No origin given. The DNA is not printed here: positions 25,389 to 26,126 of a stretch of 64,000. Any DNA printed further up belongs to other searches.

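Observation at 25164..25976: Tandem pair of ribosomal L7/L12 C-terminal-domain-like proteins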

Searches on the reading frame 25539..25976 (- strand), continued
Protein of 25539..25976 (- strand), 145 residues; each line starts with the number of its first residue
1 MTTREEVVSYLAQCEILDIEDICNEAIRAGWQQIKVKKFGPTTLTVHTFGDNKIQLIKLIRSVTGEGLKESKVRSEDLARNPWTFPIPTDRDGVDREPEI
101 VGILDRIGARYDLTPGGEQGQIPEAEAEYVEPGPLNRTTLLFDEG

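Call 62: fold_search(model_id=the predicted structure, library=viral)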
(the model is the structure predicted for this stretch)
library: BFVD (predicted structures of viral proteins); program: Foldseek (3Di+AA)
matches with E <= 10: 198; with E <= 0.001: 3
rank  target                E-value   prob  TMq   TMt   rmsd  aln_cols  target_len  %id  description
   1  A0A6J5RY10            3.2e-04  1.00  0.37  0.42   9.3       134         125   17  RplL Ribosomal protein L7/L12 [uncultured Caudovirales phage]
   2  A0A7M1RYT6            3.4e-04  1.00  0.38  0.19  13.0       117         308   20  Large ribosomal subunit protein bL12 C-terminal domain-containing protein [uncultured phage cr126_1]
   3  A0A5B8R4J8            9.6e-04  1.00  0.40  0.15   4.9        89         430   17  Uncharacterized protein [Klebsiella phage KpCHEMY26]
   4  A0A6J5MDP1            2.5e-03  1.00  0.33  0.48   5.3        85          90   13  ATP-dependent Clp protease adaptor protein ClpS [uncultured Caudovirales phage]
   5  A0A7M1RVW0            1.2e-02  0.85  0.30  0.30   9.4       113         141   14  Large ribosomal subunit protein bL12 C-terminal domain-containing protein [uncultured phage cr50_1]
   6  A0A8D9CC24            2.4e-02  0.98  0.33  0.45   4.7        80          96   11  ATP-dependent Clp protease adapter protein ClpS [uncultured marine phage]
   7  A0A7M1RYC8            2.9e-02  0.99  0.36  0.42   5.0        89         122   10  Uncharacterized protein [uncultured phage cr50_1]
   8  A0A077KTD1            2.9e-02  0.94  0.31  0.44   4.9        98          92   17  Large ribosomal subunit protein bL12 C-terminal domain-containing protein [Ralstonia phage RSJ5]
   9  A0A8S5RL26            3.1e-02  0.87  0.31  0.36  10.2       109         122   19  Uncharacterized protein [virus sp. ctBM815]
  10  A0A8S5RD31            3.7e-02  0.93  0.37  0.40  11.2       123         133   15  L7/L12 50 S RIBOSOMAL protein.7A [virus sp. ctx9V1]
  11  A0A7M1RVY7            4.5e-02  0.98  0.34  0.37   3.7        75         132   15  Uncharacterized protein [uncultured phage cr1_1]
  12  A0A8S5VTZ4            5.4e-02  0.99  0.38  0.69   3.7        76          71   14  50S ribosomal protein L11 [Ackermannviridae sp.]
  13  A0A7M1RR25            6.2e-02  0.82  0.29  0.45   6.7        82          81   12  Uncharacterized protein [uncultured phage cr56_1]
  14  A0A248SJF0            7.5e-02  0.90  0.32  0.43   5.1        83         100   10  (no name in the UniProt tables at hand)
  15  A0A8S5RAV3            9.7e-02  0.96  0.36  0.60   3.4        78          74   12  Uncharacterized protein [virus sp. ct9pU4]
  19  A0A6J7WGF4            1.4e-01  0.99  0.40  0.43   3.0        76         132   24  Ribosomal protein L7/L12, C-terminal [uncultured Caudovirales phage]
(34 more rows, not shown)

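Call 65: search_solved_structures(query=A1, max_evalue=1, show_alignments=5)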
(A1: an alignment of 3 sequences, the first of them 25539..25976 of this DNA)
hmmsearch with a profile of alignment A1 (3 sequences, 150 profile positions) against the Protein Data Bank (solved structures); distinct sequences matched with E-value up to 1: 19.
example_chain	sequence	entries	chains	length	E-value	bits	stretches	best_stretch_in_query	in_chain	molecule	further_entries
1dd3_A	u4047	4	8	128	6.7e-09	39.1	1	44-78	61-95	50S RIBOSOMAL PROTEIN L7/L12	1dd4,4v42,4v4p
8rdw_D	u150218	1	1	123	7.7e-07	32.4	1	44-79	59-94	Large ribosomal subunit protein bL12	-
9k0z_5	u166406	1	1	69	4e-06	30.1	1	45-90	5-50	Large ribosomal subunit protein bL12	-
4v6f_DI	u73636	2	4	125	1.1e-05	28.6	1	44-78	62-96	50S ribosomal protein L7/L12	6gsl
4v9k_Be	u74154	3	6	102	1.3e-05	28.4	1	44-78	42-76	50S ribosomal protein L7/L12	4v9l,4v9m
4v9j_Be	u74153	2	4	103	1.3e-05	28.4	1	44-78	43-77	50S ribosomal protein L7/L12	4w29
1ctf_A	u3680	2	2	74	1.4e-05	28.3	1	44-79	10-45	RIBOSOMAL PROTEIN L7/L12 | 50S ribosomal protein L7/L12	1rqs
3j9y_7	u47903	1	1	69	1.6e-05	28.1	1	45-79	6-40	50S ribosomal protein L7/L12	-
2bcw_B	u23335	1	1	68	1.6e-05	28.1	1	45-79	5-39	50S ribosomal protein L7/L12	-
8yeq_A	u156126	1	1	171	1.8e-05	27.9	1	44-86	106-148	Large ribosomal subunit protein bL12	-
3j7z_6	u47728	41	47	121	2.2e-05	27.7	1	44-79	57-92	50S ribosomal protein L7/L12 | Large ribosomal subunit protein bL12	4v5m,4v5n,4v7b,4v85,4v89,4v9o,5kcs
1rqu_A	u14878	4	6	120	2.2e-05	27.7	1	44-79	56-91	50S ribosomal protein L7/L12 | 50S ribosomal protein L12 | Large ribosomal subunit protein bL12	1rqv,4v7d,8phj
4v4v_B3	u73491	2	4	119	2.2e-05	27.7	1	44-79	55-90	50S ribosomal protein L7/L12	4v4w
2zjq_5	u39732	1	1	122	3e-05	27.2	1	46-77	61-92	50S ribosomal protein L7/L12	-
7pao_W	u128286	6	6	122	0.00055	23.1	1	40-79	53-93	50S ribosomal protein L7/L12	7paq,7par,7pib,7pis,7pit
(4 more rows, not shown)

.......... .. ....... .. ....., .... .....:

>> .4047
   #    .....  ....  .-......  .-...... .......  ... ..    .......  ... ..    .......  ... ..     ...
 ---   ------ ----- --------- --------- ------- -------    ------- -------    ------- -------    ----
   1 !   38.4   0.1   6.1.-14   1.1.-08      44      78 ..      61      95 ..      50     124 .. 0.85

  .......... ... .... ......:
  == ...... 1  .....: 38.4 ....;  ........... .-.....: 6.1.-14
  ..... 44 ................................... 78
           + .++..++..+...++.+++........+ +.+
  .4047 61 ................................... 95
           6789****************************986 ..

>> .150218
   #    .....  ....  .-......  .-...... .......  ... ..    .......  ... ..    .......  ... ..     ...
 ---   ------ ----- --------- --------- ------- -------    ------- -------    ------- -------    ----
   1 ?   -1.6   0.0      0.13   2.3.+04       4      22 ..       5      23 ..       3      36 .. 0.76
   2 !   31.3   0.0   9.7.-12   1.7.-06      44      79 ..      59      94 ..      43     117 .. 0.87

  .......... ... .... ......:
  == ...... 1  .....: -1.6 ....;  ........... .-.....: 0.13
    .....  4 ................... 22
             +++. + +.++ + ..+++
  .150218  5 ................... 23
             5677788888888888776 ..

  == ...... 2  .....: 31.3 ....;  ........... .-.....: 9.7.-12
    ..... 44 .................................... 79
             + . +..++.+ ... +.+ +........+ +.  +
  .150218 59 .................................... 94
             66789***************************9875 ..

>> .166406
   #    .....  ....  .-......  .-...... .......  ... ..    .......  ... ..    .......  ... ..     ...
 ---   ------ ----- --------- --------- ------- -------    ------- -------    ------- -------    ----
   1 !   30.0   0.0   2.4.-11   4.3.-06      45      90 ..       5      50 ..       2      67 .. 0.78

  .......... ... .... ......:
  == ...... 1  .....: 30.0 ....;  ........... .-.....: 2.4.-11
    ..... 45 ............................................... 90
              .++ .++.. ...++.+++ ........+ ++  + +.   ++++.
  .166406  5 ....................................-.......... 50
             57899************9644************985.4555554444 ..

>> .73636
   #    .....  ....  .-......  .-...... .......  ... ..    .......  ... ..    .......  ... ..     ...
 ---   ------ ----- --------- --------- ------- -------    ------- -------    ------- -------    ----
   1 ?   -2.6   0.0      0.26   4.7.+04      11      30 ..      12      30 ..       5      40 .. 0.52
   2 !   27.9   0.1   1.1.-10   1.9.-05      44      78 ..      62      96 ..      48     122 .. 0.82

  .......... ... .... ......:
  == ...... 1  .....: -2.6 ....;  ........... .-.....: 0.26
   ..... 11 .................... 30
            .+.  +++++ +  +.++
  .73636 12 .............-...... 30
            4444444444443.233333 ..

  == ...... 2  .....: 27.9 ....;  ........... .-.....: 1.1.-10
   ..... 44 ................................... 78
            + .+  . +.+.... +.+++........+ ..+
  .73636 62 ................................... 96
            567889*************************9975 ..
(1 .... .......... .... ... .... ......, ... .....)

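Call 66: find_encoding_contigs(protein=P0009, flank=3000, max_places=3)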
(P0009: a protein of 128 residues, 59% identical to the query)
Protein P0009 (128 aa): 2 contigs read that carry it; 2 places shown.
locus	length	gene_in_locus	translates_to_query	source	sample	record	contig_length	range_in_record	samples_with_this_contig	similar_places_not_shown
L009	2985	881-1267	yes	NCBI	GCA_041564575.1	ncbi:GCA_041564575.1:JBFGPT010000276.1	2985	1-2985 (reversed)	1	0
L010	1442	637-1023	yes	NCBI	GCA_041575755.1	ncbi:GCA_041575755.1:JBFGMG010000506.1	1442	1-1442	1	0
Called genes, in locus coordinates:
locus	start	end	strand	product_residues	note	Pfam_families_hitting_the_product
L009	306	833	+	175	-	PF00466:Ribosomal_L10, PF27436:RL10_C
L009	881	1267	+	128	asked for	PF16320:Ribosomal_L12_N, PF00542:Ribosomal_L12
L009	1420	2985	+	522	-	?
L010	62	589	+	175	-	PF00466:Ribosomal_L10, PF27436:RL10_C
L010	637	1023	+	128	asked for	PF16320:Ribosomal_L12_N, PF00542:Ribosomal_L12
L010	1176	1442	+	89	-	?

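Call 67: find_encoding_contigs(protein=P0004, flank=4000, max_places=3)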
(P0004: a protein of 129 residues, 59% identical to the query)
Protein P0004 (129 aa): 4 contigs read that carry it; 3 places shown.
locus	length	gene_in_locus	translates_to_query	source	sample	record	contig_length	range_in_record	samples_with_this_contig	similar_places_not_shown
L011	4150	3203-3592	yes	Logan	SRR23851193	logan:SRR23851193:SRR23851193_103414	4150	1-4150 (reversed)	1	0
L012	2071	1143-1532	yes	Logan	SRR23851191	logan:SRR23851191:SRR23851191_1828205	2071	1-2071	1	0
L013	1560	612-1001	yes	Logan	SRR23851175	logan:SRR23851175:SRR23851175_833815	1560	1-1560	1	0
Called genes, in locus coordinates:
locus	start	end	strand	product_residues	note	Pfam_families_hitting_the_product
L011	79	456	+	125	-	PF00584:SecE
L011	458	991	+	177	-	PF02357:NusG, PF00467:KOW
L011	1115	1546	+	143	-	PF03946:Ribosomal_L11_N, PF00298:Ribosomal_L11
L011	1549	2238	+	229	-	PF00687:Ribosomal_L1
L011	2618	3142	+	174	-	PF00466:Ribosomal_L10, PF27436:RL10_C (weak)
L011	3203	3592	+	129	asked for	PF16320:Ribosomal_L12_N, PF00542:Ribosomal_L12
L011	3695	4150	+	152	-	?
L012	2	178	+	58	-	?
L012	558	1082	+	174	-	PF00466:Ribosomal_L10, PF27436:RL10_C (weak)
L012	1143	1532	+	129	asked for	PF16320:Ribosomal_L12_N, PF00542:Ribosomal_L12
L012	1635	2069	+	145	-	?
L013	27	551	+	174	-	PF00466:Ribosomal_L10, PF27436:RL10_C (weak)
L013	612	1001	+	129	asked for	PF16320:Ribosomal_L12_N, PF00542:Ribosomal_L12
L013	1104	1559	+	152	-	?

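Call 68: find_related_loci(query=P0009, collection=genome_contigs, flank=1000)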
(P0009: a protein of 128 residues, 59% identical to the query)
Query P0009 (128 aa) in genome_contigs; peptide patterns used: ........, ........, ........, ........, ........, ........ (x = any residue, [..] = any of these).
600 stretches matched a pattern (row limit reached: there are more); 586 encode a relative of the query (tblastn E <= 1e-3); the best 80 are kept; 80 distinct loci.
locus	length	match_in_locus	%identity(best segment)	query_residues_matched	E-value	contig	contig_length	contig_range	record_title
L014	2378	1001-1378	77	1-128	3e-46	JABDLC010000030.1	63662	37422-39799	MAG: Gammaproteobacteria bacterium isolate SS_bin_65 k127_2583498, whole genome shotgun sequence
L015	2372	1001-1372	71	1-126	8e-45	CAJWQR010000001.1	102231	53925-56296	MAG TPA_asm: uncultured Legionellales bacterium isolate ERR598946_bin.24_MetaBAT_v2.12.1_MAG genome assembly, contig: NO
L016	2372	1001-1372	76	1-128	5e-45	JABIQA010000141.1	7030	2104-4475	MAG: Chromatiales bacterium isolate SI072_bin130 k141_570755, whole genome shotgun sequence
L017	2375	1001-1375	71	1-128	5e-44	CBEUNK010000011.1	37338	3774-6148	MAG TPA_asm: uncultured Thiogranum sp. isolate SRR13309658_concoct_20 genome assembly, contig: ERZ26778863.32, whole gen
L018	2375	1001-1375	63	3-128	7e-42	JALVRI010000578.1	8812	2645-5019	MAG: Desulfobacteraceae bacterium isolate A3_metabat2_scaf2bin.167 A3_NODE_8110_length_8812_cov_7.236500, whole genome s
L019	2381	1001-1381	65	1-128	3e-41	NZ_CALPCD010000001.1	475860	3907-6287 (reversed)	Anaerotardibacter muris strain CLA-AA-M13 NODE_1_length_475860_cov_74.251346, whole genome shotgun sequence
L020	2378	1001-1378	68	1-128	1e-40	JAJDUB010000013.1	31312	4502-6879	MAG: Gammaproteobacteria bacterium isolate jk18x1bzbins.61 k141_698960, whole genome shotgun sequence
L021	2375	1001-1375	66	1-128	3e-40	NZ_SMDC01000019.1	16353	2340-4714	Marichromatium gracile strain DSM 203 Ga0244650_119, whole genome shotgun sequence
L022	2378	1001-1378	68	1-128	8e-40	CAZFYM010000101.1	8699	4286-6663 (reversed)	MAG TPA_asm: uncultured Wenzhouxiangella sp. isolate SRP072547_co1_304 genome assembly, contig: NODE_16642_length_8699_c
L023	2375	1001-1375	65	1-128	4e-40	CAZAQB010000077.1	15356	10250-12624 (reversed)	MAG TPA_asm: uncultured Ectothiorhodospiraceae bacterium isolate SRP141376_co3_265 genome assembly, contig: NODE_10551_l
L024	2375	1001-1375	59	3-128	3e-39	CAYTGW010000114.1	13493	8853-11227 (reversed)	MAG TPA_asm: uncultured Desulfocicer sp. isolate binchicken_co232_164 genome assembly, contig: NODE_9029_length_13493_co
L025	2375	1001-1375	69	1-128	4e-39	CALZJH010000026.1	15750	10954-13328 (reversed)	MAG: uncultured Woeseiaceae bacterium isolate FO_M_Gamma_098.1 genome assembly, contig: scaffold_2773, whole genome shot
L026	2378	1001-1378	70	1-128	9e-39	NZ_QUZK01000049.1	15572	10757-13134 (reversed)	Wenzhouxiangella sediminis strain XDB06 28, whole genome shotgun sequence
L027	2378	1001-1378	68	1-128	6e-39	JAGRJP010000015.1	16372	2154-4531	MAG: Lysobacterales bacterium isolate HKST-UBA249 2012-05-30_1_(paired)_contig_23803, whole genome shotgun sequence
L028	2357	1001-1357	71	10-128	1e-38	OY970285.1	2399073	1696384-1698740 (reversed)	MAG: uncultured Thermoleophilia bacterium isolate MFD00962.bin.2.77 genome assembly, chromosome: 1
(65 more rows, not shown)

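Call 86: search_protein_families(library=pfam, proteins=[P0018, P0019, P0020, P0021, P0022, P0023, P0025, P0024], max_evalue=0.001)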
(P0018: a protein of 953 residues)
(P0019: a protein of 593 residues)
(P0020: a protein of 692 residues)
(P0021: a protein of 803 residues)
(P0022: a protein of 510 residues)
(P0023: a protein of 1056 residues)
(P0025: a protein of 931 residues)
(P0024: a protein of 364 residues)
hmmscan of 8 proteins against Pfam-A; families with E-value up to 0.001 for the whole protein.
P0018 (953 aa): 4 families
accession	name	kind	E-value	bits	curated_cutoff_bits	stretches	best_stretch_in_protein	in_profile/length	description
PF00542.24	Ribosomal_L12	-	2.2e-114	374.3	25.9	6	4-68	2-66/67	Ribosomal protein L7/L12 C-terminal domain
PF01816.23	LRV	-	1.6e-29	100.6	21.6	3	568-593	1-26/26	Leucine rich repeat variant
PF25591.1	LRV_2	-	1.8e-12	47.5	27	1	825-881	4-59/61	Leucine Rich Repeat Variant domain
PF02985.28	HEAT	-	6.6e-05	23.2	23.5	0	889-906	4-21/31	HEAT repeat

P0019 (593 aa): 2 families
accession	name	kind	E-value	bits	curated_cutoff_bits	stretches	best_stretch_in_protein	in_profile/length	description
PF00542.24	Ribosomal_L12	-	1.7e-145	473.9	25.9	7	527-592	1-66/67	Ribosomal protein L7/L12 C-terminal domain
PF03270.18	DUF269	-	6.6e-06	26.7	25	0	199-250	63-113/121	Protein of unknown function, DUF269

P0020 (692 aa): 1 family
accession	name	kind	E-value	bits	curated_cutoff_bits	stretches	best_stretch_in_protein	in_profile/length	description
PF00542.24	Ribosomal_L12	-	3.1e-125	409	25.9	7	377-439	4-66/67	Ribosomal protein L7/L12 C-terminal domain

P0021 (803 aa): 4 families
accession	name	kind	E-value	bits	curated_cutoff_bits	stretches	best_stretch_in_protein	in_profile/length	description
PF00542.24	Ribosomal_L12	-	9.5e-128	417.1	25.9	6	298-362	2-66/67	Ribosomal protein L7/L12 C-terminal domain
PF06003.18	SMN_Tudor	-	9.2e-05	22.9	22.7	0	376-419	11-51/58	Survival motor neuron protein (SMN), Tudor domain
PF09246.16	PHAT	-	0.00017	21.7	21.5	0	647-704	5-62/110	PHAT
PF23212.2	DUF7064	-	0.00085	20.1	24.7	0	614-665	45-96/126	Domain of unknown function (DUF7064)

P0022 (510 aa): 1 family
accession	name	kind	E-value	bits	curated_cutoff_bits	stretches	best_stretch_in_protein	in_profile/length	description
PF00542.24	Ribosomal_L12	-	1.3e-79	262.9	25.9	4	183-245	2-66/67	Ribosomal protein L7/L12 C-terminal domain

P0023 (1056 aa): 2 families
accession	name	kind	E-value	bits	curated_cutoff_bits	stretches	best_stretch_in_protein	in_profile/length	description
PF00542.24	Ribosomal_L12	-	5.8e-123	401.8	25.9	7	991-1055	2-66/67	Ribosomal protein L7/L12 C-terminal domain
PF05209.18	MinC_N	-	0.00029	21.3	27.3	0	647-713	6-68/71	Septum formation inhibitor MinC, N-terminal domain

P0025 (931 aa): 3 families
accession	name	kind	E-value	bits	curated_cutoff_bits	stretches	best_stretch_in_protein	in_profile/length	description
PF00542.24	Ribosomal_L12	-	6e-93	305.6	25.9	5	207-270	3-66/67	Ribosomal protein L7/L12 C-terminal domain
PF01816.23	LRV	-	1.6e-17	63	21.6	0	798-817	4-23/26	Leucine rich repeat variant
PF25591.1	LRV_2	-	1.5e-10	41.4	27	2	799-855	4-59/61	Leucine Rich Repeat Variant domain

P0024 (364 aa): 3 families
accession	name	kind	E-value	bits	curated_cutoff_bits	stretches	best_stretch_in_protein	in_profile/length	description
PF00542.24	Ribosomal_L12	-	2.5e-90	297.2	25.9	4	209-271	2-64/67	Ribosomal protein L7/L12 C-terminal domain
PF23706.1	Rv1893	-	1.3e-05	25.4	27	0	307-339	7-39/72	Rv1893-like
PF22464.2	Spike_JR1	-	0.00022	22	26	0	130-170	14-55/78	Spike protein P1, first jelly-roll domain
